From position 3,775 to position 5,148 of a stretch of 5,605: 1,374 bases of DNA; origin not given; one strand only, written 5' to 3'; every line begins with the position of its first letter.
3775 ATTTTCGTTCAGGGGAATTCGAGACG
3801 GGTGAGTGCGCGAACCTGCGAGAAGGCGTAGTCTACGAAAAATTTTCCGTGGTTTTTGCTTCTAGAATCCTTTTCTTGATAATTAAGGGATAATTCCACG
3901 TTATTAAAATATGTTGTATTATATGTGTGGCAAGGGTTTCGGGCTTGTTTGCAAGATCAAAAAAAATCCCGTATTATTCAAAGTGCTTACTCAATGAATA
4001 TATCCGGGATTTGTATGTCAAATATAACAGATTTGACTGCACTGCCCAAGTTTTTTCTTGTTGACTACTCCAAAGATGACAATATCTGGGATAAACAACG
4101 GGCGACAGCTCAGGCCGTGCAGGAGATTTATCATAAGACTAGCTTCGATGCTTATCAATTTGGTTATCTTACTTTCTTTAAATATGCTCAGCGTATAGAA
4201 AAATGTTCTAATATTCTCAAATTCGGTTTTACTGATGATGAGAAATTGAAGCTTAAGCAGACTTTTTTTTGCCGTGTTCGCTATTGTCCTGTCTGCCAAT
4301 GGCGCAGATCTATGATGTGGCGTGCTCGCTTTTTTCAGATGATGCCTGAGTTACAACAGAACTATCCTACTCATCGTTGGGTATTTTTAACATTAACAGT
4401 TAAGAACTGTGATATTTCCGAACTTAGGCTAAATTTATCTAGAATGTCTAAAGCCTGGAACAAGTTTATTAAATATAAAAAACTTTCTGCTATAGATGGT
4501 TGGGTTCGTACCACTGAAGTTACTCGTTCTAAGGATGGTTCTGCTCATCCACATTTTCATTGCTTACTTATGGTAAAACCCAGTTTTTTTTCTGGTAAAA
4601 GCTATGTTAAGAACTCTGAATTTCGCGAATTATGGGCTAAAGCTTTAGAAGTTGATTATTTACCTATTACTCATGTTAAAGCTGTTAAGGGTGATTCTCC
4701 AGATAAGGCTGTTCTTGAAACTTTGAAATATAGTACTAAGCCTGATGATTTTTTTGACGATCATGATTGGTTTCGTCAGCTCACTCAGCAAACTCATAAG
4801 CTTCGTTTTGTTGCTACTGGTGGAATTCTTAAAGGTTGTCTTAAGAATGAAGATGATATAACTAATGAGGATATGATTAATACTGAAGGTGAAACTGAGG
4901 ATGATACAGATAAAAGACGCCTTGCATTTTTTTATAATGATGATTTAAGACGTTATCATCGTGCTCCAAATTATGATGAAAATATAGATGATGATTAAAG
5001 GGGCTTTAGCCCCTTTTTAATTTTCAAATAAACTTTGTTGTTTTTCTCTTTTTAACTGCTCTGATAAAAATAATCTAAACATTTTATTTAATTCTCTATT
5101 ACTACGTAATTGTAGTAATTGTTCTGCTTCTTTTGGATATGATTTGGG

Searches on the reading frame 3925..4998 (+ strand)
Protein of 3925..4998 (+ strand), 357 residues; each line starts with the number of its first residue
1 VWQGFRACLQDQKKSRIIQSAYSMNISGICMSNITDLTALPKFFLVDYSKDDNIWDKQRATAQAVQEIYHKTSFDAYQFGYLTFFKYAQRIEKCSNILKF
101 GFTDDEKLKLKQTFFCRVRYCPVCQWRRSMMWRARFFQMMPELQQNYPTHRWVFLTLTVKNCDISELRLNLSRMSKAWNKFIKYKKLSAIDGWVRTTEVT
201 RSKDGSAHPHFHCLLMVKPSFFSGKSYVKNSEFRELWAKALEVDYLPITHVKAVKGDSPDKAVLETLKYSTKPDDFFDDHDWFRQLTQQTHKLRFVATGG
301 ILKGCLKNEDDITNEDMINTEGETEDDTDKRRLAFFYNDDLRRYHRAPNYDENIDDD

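Call 5: search_protein_families(library=pfam, proteins=[window:3925-4998:+], max_evalue=0.01)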
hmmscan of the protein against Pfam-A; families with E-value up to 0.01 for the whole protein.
window:3925-4998:+ (357 aa): 2 families
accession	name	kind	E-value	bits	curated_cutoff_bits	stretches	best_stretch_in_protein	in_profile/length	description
PF01446.23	Rep_1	-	1.6e-81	273.9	33.2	1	108-344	2-252/253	Replication protein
PF23343.2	REP_ORF2-G2P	-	0.00011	22.9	27.8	1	153-239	2-76/99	Replication-associated protein ORF2/G2P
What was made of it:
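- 4015..4998 (+): rep gene (Rep_1, 327 aa from ATG 4015). The 357-aa GTG start at 3925 is probably too long. Pfam PF01446, E 1.6e-81 (call 5).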

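Call 7: search_dna_similar(query=window:3925-4998:+, collection=phages, mode=protein, max_rows=30)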
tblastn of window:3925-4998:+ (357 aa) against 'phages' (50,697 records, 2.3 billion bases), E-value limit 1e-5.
Records with a match: 11; places in all: 12; records where one place covers at least 80% of the query: 0.
Best place of each record, by identity: <60% 11.
By first word of the organism name: Inovirus 6; Streptococcus 2; Clostridium 1; bajarodino 1; Listeria 1.
By host as written in the record: porcine 6; - 2; Listeria innocua ATCC 51742 1; Streptococcus thermophilus TH1435 1; Streptococcus pneumoniae USA31 1.
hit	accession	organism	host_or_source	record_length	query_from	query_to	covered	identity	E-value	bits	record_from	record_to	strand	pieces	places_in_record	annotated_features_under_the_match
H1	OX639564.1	Clostridium phage CAK1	-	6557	71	321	70%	30.7%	7e-36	144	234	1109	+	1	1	Replication protein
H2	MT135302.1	Inovirus sp.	porcine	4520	115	326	59%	33.3%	9e-24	108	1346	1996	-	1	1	replication protein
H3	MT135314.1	Inovirus sp.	porcine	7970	115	326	59%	32.4%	1e-21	102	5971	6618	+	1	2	none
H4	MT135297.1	Inovirus sp.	porcine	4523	115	303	53%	33.7%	2e-21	101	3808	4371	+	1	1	replication protein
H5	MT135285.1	Inovirus sp.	porcine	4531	115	296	51%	32.8%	1e-17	90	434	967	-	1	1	replication protein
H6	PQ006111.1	bajarodino virus 57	Dipodomys merriami feces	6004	115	335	62%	25.1%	2e-18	92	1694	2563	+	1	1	replication initiator protein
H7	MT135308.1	Inovirus sp.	porcine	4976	100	220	34%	40.3%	4e-18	92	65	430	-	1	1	none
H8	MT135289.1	Inovirus sp.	porcine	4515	115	217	29%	45.3%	3e-18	92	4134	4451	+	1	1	none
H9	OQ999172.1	Listeria phage LIS04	Listeria innocua ATCC 51742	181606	112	303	54%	24.0%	3e-9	64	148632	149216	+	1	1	protein Rep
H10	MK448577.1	Streptococcus satellite phage Javan614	Streptococcus thermophilus TH1435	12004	211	273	18%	48.5%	6e-9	64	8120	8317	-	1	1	replication protein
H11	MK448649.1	Streptococcus satellite phage Javan760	Streptococcus pneumoniae USA31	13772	89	155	19%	37.3%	2e-7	59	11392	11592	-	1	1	hypothetical protein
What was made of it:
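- Closest known: Inoviruses with Rep_1 initiators. Same: Filamentous-phage gene set combined with a Rep_1 gene (call 7).
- Closest known: Inoviruses with Rep_1 initiators. Different: Reps are only 25-45% identical over partial length (call 7).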

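Call 8: find_related_loci(query=window:4015-4998:+, collection=viral_contigs, flank=3000)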
Query window:4015-4998:+ (327 aa) in viral_contigs; peptide patterns used: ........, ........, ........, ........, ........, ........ (x = any residue, [..] = any of these).
4 stretches matched a pattern; 2 encode a relative of the query (tblastn E <= 1e-3); 2 distinct loci.
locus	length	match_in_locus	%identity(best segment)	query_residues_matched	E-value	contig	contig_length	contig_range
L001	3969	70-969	45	14-314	1e-88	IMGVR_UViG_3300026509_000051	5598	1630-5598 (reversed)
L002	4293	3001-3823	48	15-317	1e-67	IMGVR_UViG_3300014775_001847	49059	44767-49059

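Call 9: find_related_loci(query=window:4015-4998:+, collection=genome_contigs, flank=5000)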
Query window:4015-4998:+ (327 aa) in genome_contigs; peptide patterns used: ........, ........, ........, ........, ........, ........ (x = any residue, [..] = any of these).
77 stretches matched a pattern; 45 encode a relative of the query (tblastn E <= 1e-3); 45 distinct loci.
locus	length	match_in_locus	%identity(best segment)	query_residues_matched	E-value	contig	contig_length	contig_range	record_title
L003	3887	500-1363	48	2-297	2e-89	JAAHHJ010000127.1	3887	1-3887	MAG: Symploca sp. SIO3C6 3C6_NODE_127, whole genome shotgun sequence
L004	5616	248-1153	45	1-314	2e-85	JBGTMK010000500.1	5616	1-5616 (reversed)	MAG: Nostoc sp. isolate JTS-RE360 k141_3379013, whole genome shotgun sequence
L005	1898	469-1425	45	15-322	3e-89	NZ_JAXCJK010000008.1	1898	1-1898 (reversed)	Moraxella sp. Pampa NODE_8_length_1898_cov_37884.971767, whole genome shotgun sequence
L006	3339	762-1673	44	2-314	2e-84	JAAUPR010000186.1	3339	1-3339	MAG: Limnothrix sp. RL_2_0 NODE_11217_length_3339_cov_10.932752, whole genome shotgun sequence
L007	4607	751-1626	46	15-314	2e-83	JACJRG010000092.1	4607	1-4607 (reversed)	Anabaena minutissima FACHB-250 contig92, whole genome shotgun sequence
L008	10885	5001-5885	45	12-315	1e-82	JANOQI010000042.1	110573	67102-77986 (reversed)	MAG: Synechococcales cyanobacterium VAR_4_metabat_354 VAR_4_k141_697968, whole genome shotgun sequence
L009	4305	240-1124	44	15-314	2e-82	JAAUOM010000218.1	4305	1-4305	MAG: Acaryochloris sp. CRU_2_0 NODE_7642_length_4305_cov_44.4727, whole genome shotgun sequence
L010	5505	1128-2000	45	15-314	2e-82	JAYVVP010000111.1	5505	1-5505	MAG: Pseudanabaena sp. isolate GL79_UP_metabinner_1 GL79_UP_metabinner_1_110, whole genome shotgun sequence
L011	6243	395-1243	45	15-308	9e-80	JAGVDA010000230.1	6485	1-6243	MAG: Thermosynechococcus sp. WC_1 c_000000080813, whole genome shotgun sequence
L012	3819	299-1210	42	15-308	4e-79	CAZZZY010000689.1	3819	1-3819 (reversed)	MAG: uncultured Acetobacteraceae bacterium isolate Green_W.bin.2 genome assembly, contig: NODE_2954_length_3819_cov_4.51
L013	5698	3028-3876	46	2-292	3e-79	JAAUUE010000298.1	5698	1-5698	MAG: Coleofasciculaceae cyanobacterium SM2_1_6 NODE_4097_length_5698_cov_2.577096, whole genome shotgun sequence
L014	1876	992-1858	41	15-303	3e-80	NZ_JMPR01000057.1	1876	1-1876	Tatumella ptyseos ATCC 33301 GTPT.assembly.057, whole genome shotgun sequence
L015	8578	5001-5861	44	15-305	1e-76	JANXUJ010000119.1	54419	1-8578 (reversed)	MAG: Cyanobacteria bacterium isolate 339R_metabat_31 339R_k141_1751081, whole genome shotgun sequence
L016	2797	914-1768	43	21-314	3e-77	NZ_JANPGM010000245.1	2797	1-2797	MAG: Chamaesiphon sp. VAR_69_metabat_338 VAR_69_k141_1885174, whole genome shotgun sequence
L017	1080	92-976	42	14-306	4e-82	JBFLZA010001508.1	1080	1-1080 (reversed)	MAG: Cyanobacteriota bacterium isolate MAG099 MAG099_1508, whole genome shotgun sequence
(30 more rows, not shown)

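Call 11: find_homologous_proteins(query=window:4015-4998:+, max_evalue=1e-20)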
Query window:4015-4998:+ (327 aa): 3434 proteins with E <= 1e-20 among 4091 candidates; the best 120 are listed.
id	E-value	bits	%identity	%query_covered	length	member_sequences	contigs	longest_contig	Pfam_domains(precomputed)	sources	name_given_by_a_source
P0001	2.4e-226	768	100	100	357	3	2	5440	PF01446.24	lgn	-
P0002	1.9e-193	660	85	100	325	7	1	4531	PF01446.24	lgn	-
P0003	4.7e-179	613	79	99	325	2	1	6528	PF01446.24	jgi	jgi:plasmid rolling circle replication initiator protein Rep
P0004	4.5e-176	603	78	99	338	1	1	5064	PF23343.3,PF01446.24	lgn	-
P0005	9.0e-172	589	77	100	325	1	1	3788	PF01446.24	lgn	-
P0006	1.4e-170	585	77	100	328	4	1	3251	PF01446.24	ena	-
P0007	4.6e-170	583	75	100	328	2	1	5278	PF01446.24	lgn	-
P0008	2.5e-165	568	73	98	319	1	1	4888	PF01446.24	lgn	-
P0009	1.7e-163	561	74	97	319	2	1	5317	PF01446.24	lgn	-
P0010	1.6e-162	558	73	100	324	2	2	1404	PF23343.3,PF01446.24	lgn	-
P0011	8.3e-161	553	71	100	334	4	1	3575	PF01446.24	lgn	-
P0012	1.8e-158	545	70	100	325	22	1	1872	PF01446.24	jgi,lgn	-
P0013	1.5e-150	519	68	100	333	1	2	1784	PF01446.24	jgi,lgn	jgi:plasmid rolling circle replication initiator protein Rep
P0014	2.0e-150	519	69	99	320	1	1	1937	PF01446.24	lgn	-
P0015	4.0e-145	501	65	98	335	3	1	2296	PF23343.3,PF01446.24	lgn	-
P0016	1.0e-101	358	54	94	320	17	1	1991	PF23343.3,PF01446.24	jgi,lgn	-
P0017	1.4e-100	355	53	96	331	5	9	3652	PF01446.24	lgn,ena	-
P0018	1.9e-99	351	53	94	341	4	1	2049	PF01446.24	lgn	-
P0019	1.6e-98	348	49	96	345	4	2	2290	PF23343.3,PF01446.24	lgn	-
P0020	2.2e-98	347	52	94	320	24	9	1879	PF01446.24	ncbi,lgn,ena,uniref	ncbi:protein rep [Acinetobacter baumannii]|uniref:protein rep n=1 Tax=Acinetobacter baumannii TaxID=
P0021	2.4e-98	347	53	94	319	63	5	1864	PF23343.3,PF01446.24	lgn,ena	-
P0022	4.9e-98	346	51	98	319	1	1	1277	PF01446.24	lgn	-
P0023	5.1e-98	346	51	94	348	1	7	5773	PF23343.3,PF01446.24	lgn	-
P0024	1.2e-97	345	51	94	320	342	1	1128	PF23343.3,PF01446.24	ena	-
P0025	2.6e-97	344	53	94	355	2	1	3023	PF01446.24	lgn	-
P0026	3.4e-97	344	52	94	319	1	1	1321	PF01446.24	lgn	-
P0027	3.9e-97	343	48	97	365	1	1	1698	PF23343.3,PF01446.24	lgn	-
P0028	4.1e-97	343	52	94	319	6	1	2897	PF01446.24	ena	-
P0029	4.3e-97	343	68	65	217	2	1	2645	PF01446.24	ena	-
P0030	1.0e-95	339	52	89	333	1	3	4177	PF01446.24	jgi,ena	-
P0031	1.7e-95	338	49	96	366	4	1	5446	PF23343.3,PF01446.24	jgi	jgi:plasmid rolling circle replication initiator protein Rep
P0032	6.4e-95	336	51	95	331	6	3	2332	PF01446.24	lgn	-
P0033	1.2e-94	335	50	95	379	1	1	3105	PF01446.24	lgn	-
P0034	1.7e-94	335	49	95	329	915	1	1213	PF01446.24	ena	-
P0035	2.5e-94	334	50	97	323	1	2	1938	PF01446.24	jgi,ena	-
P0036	3.7e-94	334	49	94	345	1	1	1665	PF23343.3,PF01446.24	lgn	-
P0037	3.9e-94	334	50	94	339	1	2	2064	PF23343.3,PF01446.24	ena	-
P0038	4.5e-94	333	81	55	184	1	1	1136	PF01446.24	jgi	jgi:hypothetical protein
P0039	6.0e-94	333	49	96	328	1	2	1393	PF01446.24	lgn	-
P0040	6.7e-94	333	47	94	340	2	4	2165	PF01446.24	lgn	-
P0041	1.6e-93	331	50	95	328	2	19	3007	PF01446.24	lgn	-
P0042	1.9e-93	331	49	95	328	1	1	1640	PF01446.24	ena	-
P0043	2.6e-93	331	48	98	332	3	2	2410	PF23343.3,PF01446.24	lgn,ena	-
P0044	3.3e-93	330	49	96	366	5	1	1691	PF23343.3,PF01446.24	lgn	-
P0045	6.8e-93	329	47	100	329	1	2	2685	PF23343.3,PF01446.24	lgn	-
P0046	1.1e-92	329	49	94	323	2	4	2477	PF01446.24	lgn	-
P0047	1.3e-92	329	49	94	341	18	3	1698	PF23343.3,PF01446.24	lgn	-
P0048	1.3e-92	328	49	94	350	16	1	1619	PF01446.24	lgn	-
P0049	1.5e-92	328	47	96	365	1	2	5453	PF23343.3,PF01446.24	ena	-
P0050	1.7e-92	328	49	94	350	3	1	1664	PF23343.3,PF01446.24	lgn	-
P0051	1.9e-92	328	50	94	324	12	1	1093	PF23343.3,PF01446.24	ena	-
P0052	2.1e-92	328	48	97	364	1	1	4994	PF23343.3,PF01446.24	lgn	-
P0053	2.3e-92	328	48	93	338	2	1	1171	PF01446.24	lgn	-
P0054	2.6e-92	328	48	93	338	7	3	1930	PF01446.24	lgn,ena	-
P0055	2.9e-92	327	48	94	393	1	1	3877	PF01446.24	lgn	-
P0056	5.2e-92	327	48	93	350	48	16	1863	PF01446.24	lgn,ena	-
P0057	8.0e-92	326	49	94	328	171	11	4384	PF01446.24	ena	-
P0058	1.7e-91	325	50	95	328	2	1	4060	PF01446.24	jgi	jgi:plasmid rolling circle replication initiator protein Rep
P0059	2.3e-91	324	48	95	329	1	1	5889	PF23343.3,PF01446.24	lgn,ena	-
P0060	3.1e-91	324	47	96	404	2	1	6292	PF23343.3,PF01446.24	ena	-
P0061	6.1e-91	323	50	95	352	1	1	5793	PF23343.3,PF01446.24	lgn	-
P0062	6.8e-91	323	47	93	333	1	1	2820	PF01446.24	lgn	-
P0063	7.2e-91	323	49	92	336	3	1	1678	PF01446.24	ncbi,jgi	jgi:plasmid rolling circle replication initiator protein Rep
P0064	7.3e-91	323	48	94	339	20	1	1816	PF01446.24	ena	-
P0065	7.4e-91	323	48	95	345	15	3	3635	PF01446.24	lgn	-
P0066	8.1e-91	323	49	94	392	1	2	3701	PF01446.24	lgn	-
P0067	9.0e-91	322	49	94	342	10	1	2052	PF23343.3,PF01446.24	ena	-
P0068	9.1e-91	322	46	97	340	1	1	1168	PF23343.3,PF01446.24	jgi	jgi:plasmid rolling circle replication initiator protein Rep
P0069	9.9e-91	322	48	95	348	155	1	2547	PF01446.24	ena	-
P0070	1.5e-90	322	48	94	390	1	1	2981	PF01446.24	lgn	-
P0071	1.6e-90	322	49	89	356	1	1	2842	PF01446.24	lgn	-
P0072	1.6e-90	322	50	92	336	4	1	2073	PF01446.24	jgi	jgi:plasmid rolling circle replication initiator protein Rep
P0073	2.1e-90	321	49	95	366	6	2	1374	PF01446.24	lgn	-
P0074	2.1e-90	321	48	94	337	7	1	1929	PF01446.24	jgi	jgi:plasmid rolling circle replication initiator protein Rep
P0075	2.3e-90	321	46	99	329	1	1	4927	PF23343.3,PF01446.24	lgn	-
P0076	2.4e-90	321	48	94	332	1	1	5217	PF01446.24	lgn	-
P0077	2.4e-90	321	46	99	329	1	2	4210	PF23343.3,PF01446.24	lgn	-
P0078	2.6e-90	321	46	98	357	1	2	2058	PF01446.24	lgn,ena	-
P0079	3.3e-90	321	47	96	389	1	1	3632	PF23343.3,PF01446.24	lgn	-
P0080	4.3e-90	320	46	98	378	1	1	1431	PF23343.3,PF01446.24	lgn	-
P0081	6.2e-90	320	50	95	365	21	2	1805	PF01446.24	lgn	-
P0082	7.6e-90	319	46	99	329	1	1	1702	PF23343.3,PF01446.24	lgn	-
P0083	8.1e-90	319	49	92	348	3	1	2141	PF23343.3,PF01446.24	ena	-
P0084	9.0e-90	319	48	89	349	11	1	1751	PF01446.24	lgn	-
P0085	1.0e-89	319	48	94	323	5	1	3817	PF23343.3,PF01446.24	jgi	-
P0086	1.2e-89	319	47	94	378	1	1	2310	PF23343.3,PF01446.24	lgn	-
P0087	1.4e-89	319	49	94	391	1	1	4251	PF01446.24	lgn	-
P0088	1.7e-89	318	47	92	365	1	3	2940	PF01446.24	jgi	jgi:plasmid rolling circle replication initiator protein Rep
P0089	1.8e-89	318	49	92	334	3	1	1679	PF01446.24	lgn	-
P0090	1.8e-89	318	48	92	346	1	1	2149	PF01446.24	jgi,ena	jgi:plasmid rolling circle replication initiator protein Rep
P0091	2.1e-89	318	49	92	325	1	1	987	PF01446.24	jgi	jgi:plasmid rolling circle replication initiator protein Rep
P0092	2.2e-89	318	49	94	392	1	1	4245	PF23343.3,PF01446.24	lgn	-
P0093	2.5e-89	318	47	98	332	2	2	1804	PF23343.3,PF01446.24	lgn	-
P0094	2.9e-89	318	48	95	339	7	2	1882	PF23343.3,PF01446.24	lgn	-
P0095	2.9e-89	318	49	93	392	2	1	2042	PF01446.24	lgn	-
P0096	3.3e-89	317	50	92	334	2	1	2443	PF01446.24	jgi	-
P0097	4.4e-89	317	50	94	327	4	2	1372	PF23343.3,PF01446.24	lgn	-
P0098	4.8e-89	317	47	95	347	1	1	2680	PF01446.24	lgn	-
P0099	5.0e-89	317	48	97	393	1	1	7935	PF23343.3,PF01446.24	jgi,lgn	jgi:plasmid rolling circle replication initiator protein Rep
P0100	5.4e-89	317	46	94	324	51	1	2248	PF01446.24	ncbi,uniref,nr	ncbi:protein rep [Escherichia coli]|uniref:protein rep n=1 Tax=Escherichia coli TaxID=562 RepID=UPI0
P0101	5.7e-89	317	48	92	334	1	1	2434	PF01446.24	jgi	jgi:plasmid rolling circle replication initiator protein Rep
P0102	6.7e-89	316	48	94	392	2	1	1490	PF23343.3,PF01446.24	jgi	-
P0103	7.6e-89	316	48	94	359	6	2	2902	PF01446.24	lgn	-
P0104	8.7e-89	316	47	95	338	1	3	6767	PF01446.24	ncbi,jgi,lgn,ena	-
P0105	1.0e-88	316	48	96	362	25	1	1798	PF01446.24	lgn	-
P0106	1.1e-88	316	48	95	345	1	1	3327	PF01446.24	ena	-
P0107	1.1e-88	316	47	92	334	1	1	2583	PF01446.24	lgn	-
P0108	1.2e-88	316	45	92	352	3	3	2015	PF01446.24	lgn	-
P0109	1.4e-88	315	48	94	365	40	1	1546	PF01446.24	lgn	-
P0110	1.4e-88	315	48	94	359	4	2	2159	PF01446.24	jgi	-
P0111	1.6e-88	315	50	93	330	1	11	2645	PF01446.24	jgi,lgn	-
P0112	1.6e-88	315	47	97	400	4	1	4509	PF01446.24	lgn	-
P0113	2.1e-88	315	46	97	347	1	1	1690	PF01446.24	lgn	-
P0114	2.1e-88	315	46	95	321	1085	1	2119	PF01446.24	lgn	-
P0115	2.1e-88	315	48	94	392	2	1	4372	PF23343.3,PF01446.24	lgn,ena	-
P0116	2.2e-88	315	46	96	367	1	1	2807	PF23343.3,PF01446.24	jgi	jgi:plasmid rolling circle replication initiator protein Rep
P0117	2.3e-88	315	47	97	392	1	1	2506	PF23343.3,PF01446.24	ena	-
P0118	2.7e-88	314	48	93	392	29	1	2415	PF01446.24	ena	-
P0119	2.8e-88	314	47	94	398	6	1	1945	PF01446.24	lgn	-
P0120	2.9e-88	314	48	94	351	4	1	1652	PF23343.3,PF01446.24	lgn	-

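Call 12: find_encoding_contigs(protein=P0002, flank=6000, max_places=3)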
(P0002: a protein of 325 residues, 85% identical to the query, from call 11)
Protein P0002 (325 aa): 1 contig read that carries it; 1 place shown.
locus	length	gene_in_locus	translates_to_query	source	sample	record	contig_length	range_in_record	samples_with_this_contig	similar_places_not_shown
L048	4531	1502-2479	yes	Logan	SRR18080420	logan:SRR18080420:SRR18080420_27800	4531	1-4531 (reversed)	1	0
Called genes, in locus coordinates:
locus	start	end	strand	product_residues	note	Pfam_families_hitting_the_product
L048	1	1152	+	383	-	?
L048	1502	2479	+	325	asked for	PF01446:Rep_1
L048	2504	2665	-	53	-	-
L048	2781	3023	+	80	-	-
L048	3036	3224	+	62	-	-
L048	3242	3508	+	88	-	PF05356:Phage_Coat_B (weak)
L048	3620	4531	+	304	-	?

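Call 13: find_encoding_contigs(protein=P0003, flank=7000, max_places=3)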
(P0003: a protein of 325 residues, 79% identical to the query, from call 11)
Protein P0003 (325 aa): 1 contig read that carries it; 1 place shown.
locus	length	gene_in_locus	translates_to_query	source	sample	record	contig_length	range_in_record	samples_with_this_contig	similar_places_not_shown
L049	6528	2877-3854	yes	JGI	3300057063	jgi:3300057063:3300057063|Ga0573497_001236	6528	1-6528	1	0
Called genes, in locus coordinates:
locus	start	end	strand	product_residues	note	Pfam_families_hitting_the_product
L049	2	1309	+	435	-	?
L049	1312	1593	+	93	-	PF10734:DUF2523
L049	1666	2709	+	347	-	PF05707:Zot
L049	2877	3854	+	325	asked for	PF01446:Rep_1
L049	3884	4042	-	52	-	-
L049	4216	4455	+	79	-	-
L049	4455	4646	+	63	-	-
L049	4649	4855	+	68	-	PF05356:Phage_Coat_B (weak)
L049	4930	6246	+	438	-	-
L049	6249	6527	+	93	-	PF10734:DUF2523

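Call 14: find_encoding_contigs(protein=P0004, flank=6000, max_places=3)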
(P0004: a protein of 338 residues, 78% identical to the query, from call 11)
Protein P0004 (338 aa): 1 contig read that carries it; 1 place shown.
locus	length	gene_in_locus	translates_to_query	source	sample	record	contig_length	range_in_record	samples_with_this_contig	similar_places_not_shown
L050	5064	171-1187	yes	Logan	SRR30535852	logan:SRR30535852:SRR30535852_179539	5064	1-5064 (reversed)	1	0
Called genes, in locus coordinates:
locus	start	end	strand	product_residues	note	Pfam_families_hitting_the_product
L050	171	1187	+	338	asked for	PF01446:Rep_1, PF23343:REP_ORF2-G2P (faint)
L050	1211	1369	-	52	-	-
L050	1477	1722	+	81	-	-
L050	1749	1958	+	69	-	-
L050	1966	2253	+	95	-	-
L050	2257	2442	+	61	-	-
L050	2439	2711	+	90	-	-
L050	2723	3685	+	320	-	-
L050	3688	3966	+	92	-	PF10734:DUF2523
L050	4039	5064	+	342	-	?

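Call 15: find_encoding_contigs(protein=P0007, flank=6000, max_places=3)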
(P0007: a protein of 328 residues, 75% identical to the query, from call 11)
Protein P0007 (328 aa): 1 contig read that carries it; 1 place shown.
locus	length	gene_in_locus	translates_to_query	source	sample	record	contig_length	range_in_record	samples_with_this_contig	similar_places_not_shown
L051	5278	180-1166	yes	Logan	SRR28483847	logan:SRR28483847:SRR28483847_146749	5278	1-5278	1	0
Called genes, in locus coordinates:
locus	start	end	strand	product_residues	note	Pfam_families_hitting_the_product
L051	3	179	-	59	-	?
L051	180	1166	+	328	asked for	PF01446:Rep_1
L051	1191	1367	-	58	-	-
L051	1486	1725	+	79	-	-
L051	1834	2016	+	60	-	-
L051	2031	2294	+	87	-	PF05356:Phage_Coat_B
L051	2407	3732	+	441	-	PF05616:Neisseria_TspB (weak)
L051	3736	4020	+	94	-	PF10734:DUF2523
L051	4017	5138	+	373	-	PF05707:Zot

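Call 16: find_encoding_contigs(protein=P0008, flank=6000, max_places=2)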
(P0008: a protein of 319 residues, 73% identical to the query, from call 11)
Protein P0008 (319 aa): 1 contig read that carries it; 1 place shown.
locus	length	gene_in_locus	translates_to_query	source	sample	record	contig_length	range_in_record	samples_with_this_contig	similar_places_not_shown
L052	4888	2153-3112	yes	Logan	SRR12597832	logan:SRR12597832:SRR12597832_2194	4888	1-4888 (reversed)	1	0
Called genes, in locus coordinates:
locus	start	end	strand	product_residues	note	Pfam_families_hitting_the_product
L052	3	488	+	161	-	?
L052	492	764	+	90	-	PF10734:DUF2523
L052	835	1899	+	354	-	PF05707:Zot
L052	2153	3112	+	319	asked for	PF01446:Rep_1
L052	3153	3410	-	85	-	-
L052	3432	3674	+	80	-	-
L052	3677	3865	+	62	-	-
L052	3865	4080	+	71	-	-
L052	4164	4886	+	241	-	?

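Call 17: find_encoding_contigs(protein=P0009, flank=6000, max_places=2)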
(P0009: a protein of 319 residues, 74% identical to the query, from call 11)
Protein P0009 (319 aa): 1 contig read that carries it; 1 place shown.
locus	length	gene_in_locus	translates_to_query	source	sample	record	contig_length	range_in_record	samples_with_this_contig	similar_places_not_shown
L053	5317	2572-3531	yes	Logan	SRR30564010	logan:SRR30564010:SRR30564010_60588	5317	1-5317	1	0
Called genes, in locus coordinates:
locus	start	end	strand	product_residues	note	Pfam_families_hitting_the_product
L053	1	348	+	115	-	?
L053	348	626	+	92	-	PF10734:DUF2523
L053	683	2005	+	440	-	PF05707:Zot (faint)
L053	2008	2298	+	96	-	-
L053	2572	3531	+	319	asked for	PF01446:Rep_1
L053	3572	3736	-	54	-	-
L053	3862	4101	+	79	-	-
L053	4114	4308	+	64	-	-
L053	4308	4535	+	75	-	-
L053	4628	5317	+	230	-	?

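Call 18: find_encoding_contigs(protein=P0005, flank=6000, max_places=2)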
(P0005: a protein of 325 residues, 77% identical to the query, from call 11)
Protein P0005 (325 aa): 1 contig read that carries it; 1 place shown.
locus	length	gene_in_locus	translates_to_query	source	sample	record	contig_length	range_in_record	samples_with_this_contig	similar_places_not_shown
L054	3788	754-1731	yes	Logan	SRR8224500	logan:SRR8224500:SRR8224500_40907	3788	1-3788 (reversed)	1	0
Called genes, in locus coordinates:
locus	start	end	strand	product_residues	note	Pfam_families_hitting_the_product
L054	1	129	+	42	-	?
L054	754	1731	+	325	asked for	PF01446:Rep_1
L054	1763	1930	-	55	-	-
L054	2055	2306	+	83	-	-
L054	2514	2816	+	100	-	PF05356:Phage_Coat_B (weak)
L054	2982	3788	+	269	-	?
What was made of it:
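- On Inovirus (filamentous phage): Relatives' 68-100-aa ORFs hit Phage_Coat_B: a full hit in L051, weak hits in L048, L049 and L054 (calls 12, 13, 15, 18).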

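Call 19: find_encoding_contigs(protein=P0011, flank=6000, max_places=2)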
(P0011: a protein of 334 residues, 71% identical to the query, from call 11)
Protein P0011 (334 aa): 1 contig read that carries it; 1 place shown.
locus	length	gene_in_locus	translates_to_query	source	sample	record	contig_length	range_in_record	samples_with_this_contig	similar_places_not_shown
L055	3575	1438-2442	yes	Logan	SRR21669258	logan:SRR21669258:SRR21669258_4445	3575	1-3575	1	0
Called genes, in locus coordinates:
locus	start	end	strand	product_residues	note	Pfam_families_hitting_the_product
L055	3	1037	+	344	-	?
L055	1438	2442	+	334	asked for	PF01446:Rep_1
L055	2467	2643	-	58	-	-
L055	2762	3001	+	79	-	-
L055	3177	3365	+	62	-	-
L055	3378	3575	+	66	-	?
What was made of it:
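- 4015..4998 (+): Most relatives' genes are called at or near the ATG equivalent (calls 12-19).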
